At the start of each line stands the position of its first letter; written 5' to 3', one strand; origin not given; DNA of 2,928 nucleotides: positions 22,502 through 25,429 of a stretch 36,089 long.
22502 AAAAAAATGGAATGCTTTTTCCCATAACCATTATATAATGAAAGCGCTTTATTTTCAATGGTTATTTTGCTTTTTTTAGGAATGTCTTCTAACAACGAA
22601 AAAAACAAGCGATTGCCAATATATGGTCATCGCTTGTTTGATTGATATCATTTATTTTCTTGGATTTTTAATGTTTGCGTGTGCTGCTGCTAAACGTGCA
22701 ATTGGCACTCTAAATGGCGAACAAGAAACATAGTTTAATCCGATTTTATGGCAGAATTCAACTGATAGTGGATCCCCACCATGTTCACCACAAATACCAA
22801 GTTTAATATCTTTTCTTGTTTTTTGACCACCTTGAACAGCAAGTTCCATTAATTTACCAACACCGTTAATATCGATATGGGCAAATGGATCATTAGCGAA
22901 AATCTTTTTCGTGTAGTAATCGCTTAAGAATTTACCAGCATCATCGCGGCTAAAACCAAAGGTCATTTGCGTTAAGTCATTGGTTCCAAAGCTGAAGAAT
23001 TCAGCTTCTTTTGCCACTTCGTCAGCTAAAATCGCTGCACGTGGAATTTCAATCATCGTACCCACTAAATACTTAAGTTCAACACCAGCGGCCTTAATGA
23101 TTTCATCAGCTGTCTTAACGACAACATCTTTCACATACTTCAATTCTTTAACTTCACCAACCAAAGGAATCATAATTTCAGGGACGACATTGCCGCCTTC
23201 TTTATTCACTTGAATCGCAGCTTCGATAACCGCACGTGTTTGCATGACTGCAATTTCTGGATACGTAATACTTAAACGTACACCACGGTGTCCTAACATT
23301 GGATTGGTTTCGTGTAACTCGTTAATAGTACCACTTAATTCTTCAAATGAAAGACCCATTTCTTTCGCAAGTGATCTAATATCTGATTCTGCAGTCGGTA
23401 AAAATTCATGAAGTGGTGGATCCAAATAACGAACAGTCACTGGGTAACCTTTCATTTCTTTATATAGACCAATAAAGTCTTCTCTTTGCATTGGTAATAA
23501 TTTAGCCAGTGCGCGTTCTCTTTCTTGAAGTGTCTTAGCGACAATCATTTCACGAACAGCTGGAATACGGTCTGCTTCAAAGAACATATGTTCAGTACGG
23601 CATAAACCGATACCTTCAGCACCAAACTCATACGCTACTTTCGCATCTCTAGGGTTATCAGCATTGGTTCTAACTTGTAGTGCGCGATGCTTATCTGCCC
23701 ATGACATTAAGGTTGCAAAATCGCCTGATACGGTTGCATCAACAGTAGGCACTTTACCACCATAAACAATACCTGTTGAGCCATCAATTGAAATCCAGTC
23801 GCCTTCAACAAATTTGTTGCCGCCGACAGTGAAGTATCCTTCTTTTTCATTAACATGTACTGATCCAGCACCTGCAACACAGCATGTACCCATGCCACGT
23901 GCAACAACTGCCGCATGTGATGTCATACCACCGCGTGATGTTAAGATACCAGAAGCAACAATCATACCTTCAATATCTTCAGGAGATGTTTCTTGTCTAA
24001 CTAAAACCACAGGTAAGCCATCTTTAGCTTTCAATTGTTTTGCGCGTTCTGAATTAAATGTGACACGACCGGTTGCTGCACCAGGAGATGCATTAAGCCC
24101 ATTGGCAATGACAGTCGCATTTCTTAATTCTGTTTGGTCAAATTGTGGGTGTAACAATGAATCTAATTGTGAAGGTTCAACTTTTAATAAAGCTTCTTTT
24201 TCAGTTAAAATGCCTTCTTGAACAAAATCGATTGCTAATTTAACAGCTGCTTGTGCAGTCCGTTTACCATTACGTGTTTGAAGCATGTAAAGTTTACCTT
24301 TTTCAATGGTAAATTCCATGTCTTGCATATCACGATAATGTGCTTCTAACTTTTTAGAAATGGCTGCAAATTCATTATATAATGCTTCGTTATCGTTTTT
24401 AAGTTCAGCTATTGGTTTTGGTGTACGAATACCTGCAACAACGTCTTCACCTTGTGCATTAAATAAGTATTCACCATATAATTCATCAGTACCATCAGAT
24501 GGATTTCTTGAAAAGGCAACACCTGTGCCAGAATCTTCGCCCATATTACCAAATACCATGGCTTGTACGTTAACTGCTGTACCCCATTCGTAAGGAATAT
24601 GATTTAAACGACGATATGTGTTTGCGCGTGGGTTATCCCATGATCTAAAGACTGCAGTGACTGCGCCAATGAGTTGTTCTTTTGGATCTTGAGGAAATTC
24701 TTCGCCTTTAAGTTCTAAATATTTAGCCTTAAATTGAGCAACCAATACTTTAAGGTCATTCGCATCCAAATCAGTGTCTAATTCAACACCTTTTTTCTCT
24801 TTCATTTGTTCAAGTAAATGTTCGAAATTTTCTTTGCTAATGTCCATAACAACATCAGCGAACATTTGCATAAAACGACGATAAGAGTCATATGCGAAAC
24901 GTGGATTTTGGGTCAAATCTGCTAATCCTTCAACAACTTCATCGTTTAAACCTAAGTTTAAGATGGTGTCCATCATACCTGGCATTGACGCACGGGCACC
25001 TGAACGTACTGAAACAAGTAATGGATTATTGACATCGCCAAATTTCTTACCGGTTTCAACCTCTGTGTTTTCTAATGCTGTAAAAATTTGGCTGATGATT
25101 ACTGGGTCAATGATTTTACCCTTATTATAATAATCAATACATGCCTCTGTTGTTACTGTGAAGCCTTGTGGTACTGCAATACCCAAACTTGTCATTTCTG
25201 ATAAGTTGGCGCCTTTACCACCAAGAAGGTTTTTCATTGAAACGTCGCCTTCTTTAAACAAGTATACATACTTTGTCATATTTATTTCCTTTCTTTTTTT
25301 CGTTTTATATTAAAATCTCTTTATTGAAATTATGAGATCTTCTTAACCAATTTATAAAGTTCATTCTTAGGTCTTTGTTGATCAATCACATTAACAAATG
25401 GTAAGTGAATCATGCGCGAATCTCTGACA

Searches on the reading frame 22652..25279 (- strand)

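Call 8: search_protein_families(library=pfam, proteins=[window:22652-25279:-], max_evalue=0.01)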
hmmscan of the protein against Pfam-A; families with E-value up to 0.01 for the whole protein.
window:22652-25279:- (875 aa): 3 families
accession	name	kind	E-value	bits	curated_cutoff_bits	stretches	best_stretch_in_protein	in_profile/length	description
PF02896.24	PEP-utilizers_C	-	4e-81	272.8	22.8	1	519-869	5-292/293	PEP-utilising enzyme, PEP-binding domain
PF01326.24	PPDK_N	-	1.8e-56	192.3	27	3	63-299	79-229/328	Pyruvate phosphate dikinase, AMP/ATP-binding domain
PF00391.29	PEP-utilizers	-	4.1e-23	81.2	23.1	1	423-503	4-72/72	PEP-utilising enzyme, mobile domain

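Call 9: search_protein_families(library=ncbifam, proteins=[window:22652-25279:-], max_evalue=0.01)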
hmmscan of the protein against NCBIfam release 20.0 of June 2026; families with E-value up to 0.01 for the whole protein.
window:22652-25279:- (875 aa): 24 families
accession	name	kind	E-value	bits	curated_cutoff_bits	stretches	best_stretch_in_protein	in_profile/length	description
TIGR01828.1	pyru_phos_dikin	equivalog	0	1399.5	843.45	1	3-870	2-865/865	pyruvate, phosphate dikinase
NF004531.0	PRK05878.1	equivalog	1.3e-155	519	456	1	3-545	10-496/534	pyruvate, phosphate dikinase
NF005057.0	PRK06464.1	equivalog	6.1e-75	252.8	598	3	302-862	297-782/798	phosphoenolpyruvate synthase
TIGR01418.1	PEP_synth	equivalog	1e-65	222.5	739.75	3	302-858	291-772/784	pyruvate, water dikinase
TIGR01417.1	PTS_I_fam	equivalog_domain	2.3e-43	148.5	341.7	2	653-872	345-543/565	phosphoenolpyruvate--protein phosphotransferase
NF008382.0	PRK11177.1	equivalog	1.1e-30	106.9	824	2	655-860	348-532/575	phosphoenolpyruvate-protein phosphotransferase PtsI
NF008283.0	PRK11061.1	equivalog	2e-28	99.1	583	2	655-855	513-691/748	phosphoenolpyruvate--protein phosphotransferase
NF004878.0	PRK06241.1-3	subfamily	4.3e-22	78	945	2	1-81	1-79/891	phosphoenolpyruvate synthase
NF004881.0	PRK06241.2-2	equivalog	1.4e-17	63.2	883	3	389-471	786-865/898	phosphoenolpyruvate synthase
NF004880.0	PRK06241.2-1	equivalog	1.7e-15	56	972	3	205-337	140-279/837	phosphoenolpyruvate synthase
NF052632.1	undecylprod_RedH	equivalog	3.7e-15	54.9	1350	2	10-51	8-49/880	undecylprodigiosin ligase RedH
NF004877.0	PRK06241.1-2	subfamily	6.6e-15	54.4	866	1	1-52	1-53/869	phosphoenolpyruvate synthase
NF052631.1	prodigiosin_PigC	equivalog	7.5e-14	50.6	1300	2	378-505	764-879/883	prodigiosin ligase PigC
NF041857.1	RIF_Ptrans_rph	equivalog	1.8e-11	43.1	999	1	4-47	2-46/864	rifamycin-inactivating phosphotransferase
NF004879.0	PRK06241.1-4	equivalog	1.9e-11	42.8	976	1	1-54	1-55/868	phosphoenolpyruvate synthase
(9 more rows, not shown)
